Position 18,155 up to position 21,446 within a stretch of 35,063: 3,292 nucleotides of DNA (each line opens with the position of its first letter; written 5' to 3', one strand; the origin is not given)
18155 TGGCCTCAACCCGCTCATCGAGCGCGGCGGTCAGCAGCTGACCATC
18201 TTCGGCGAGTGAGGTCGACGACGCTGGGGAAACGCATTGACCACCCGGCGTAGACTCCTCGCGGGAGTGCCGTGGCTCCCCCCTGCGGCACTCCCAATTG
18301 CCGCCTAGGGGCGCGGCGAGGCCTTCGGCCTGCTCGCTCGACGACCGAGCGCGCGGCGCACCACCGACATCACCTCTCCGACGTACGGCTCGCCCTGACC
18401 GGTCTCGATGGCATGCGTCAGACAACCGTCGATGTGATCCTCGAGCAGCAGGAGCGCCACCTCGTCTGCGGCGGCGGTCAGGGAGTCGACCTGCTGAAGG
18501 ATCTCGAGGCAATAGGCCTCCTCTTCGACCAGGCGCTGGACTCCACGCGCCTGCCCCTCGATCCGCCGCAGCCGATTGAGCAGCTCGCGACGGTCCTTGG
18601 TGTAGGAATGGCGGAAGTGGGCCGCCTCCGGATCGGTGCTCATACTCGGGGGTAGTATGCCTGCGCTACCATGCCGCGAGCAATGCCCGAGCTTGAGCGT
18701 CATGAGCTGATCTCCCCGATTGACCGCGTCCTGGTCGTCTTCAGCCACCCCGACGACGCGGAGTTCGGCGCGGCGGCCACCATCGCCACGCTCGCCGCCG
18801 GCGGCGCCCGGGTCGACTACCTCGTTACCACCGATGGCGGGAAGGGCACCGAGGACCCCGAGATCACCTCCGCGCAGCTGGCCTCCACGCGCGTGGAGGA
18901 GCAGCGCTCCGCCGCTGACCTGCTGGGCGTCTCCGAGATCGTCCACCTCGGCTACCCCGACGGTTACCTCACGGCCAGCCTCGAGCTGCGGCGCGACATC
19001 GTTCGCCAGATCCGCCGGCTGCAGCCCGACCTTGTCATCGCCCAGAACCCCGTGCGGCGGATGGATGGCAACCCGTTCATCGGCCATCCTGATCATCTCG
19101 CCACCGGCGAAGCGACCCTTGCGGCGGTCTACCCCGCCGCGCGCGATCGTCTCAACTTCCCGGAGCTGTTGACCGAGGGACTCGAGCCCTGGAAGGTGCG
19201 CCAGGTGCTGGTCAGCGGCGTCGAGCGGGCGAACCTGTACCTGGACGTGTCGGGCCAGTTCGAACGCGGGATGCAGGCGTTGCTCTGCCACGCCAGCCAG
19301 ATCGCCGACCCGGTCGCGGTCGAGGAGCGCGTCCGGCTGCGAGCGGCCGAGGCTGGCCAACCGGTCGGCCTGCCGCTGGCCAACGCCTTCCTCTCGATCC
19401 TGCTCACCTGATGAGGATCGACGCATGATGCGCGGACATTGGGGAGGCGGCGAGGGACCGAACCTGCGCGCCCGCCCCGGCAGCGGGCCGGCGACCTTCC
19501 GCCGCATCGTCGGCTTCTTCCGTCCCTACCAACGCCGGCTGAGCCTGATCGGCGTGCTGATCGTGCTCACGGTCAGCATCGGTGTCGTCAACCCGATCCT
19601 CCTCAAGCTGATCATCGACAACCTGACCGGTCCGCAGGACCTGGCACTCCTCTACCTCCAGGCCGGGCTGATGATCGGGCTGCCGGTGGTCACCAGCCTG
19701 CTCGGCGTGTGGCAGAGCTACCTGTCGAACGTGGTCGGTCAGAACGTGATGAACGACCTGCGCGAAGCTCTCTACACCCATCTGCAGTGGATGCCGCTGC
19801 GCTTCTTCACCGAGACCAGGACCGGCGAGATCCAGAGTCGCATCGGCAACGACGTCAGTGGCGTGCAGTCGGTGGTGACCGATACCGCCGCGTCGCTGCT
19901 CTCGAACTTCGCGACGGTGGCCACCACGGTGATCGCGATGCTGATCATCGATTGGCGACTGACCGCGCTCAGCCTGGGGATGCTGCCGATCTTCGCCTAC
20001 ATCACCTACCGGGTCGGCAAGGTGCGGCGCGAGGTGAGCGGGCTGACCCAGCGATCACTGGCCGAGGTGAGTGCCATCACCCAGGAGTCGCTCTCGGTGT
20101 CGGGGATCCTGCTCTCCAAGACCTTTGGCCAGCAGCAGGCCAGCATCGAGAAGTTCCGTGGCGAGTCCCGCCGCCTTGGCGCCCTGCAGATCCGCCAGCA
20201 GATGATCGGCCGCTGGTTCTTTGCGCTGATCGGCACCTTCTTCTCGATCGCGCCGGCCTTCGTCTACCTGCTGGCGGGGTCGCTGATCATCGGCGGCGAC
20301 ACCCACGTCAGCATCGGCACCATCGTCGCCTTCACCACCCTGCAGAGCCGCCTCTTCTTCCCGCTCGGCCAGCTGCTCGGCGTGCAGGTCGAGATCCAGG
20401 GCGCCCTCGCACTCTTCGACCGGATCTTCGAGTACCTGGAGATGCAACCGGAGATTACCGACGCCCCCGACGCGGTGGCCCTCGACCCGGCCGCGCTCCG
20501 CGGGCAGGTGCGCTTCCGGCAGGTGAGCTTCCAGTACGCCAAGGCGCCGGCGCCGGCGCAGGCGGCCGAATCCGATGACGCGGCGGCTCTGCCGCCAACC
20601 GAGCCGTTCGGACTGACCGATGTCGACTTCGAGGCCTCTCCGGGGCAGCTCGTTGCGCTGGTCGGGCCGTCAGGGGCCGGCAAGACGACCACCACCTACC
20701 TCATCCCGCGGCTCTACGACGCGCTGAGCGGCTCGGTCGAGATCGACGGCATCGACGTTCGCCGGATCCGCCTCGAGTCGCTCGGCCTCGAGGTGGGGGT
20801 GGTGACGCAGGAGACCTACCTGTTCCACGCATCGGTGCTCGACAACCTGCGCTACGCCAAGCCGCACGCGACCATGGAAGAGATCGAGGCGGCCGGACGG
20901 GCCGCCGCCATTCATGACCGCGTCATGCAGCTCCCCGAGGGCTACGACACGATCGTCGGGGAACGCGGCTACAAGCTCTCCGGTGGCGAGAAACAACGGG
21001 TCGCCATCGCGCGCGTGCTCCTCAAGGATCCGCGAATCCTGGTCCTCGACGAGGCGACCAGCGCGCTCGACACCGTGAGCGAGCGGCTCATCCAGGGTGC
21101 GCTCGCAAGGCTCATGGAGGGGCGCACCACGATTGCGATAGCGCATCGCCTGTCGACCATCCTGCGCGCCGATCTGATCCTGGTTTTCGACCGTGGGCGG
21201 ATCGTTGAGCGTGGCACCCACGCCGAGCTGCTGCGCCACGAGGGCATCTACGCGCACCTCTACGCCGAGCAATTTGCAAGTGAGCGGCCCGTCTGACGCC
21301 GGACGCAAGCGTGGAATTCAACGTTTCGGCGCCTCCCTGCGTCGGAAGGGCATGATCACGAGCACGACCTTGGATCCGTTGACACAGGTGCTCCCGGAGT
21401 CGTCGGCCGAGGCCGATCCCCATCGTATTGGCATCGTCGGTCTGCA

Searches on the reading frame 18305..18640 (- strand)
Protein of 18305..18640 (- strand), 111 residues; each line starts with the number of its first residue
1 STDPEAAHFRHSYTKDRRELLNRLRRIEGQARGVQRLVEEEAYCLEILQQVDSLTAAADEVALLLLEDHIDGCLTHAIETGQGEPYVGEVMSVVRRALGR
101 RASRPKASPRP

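Call 78: search_protein_families(library=pfam, proteins=[window:18305-18640:-], max_evalue=0.001)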
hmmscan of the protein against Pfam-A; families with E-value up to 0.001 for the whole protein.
window:18305-18640:- (111 aa): 1 family
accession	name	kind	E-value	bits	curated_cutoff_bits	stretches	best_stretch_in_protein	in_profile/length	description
PF02583.22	Trns_repr_metal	-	3.7e-24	85.4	22.8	1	17-95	2-77/78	Metal-sensitive transcriptional repressor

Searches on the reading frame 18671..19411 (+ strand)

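Call 78: search_protein_families(library=pfam, proteins=[window:18671-19411:+], max_evalue=0.001)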
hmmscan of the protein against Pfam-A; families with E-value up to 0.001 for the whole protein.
window:18671-19411:+ (246 aa): 1 family
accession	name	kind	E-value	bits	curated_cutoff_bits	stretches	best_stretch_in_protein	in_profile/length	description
PF02585.22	PIG-L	-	4.9e-29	101.9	28.2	1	21-153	1-129/129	GlcNAc-PI de-N-acetylase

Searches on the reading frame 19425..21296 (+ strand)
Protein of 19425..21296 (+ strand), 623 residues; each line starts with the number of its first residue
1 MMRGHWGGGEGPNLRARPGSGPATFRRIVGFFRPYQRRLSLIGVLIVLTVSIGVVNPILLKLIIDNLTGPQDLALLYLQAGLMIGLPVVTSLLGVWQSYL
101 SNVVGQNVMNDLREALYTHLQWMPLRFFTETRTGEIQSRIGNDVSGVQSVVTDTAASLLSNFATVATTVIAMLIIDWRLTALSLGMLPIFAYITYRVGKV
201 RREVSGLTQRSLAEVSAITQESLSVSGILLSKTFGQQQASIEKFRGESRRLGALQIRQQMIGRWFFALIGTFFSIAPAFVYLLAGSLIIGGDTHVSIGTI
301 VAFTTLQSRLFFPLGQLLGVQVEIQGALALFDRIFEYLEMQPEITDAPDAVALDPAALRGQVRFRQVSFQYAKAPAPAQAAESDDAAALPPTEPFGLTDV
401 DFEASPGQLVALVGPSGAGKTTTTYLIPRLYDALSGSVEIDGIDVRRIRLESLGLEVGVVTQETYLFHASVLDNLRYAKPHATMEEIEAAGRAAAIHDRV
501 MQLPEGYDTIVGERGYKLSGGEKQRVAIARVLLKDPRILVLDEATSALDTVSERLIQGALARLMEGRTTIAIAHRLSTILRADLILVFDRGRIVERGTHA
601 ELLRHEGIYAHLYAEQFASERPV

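Call 78: search_protein_families(library=pfam, proteins=[window:19425-21296:+], max_evalue=0.001)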
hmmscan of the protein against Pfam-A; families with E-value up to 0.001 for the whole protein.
window:19425-21296:+ (623 aa): 2 families
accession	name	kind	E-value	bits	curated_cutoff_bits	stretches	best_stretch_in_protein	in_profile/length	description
PF00664.28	ABC_membrane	-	1.1e-41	143.7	28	1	40-314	2-274/274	ABC transporter transmembrane region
PF00005.33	ABC_tran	-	4.3e-31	108.8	25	1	397-546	1-137/137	ABC transporter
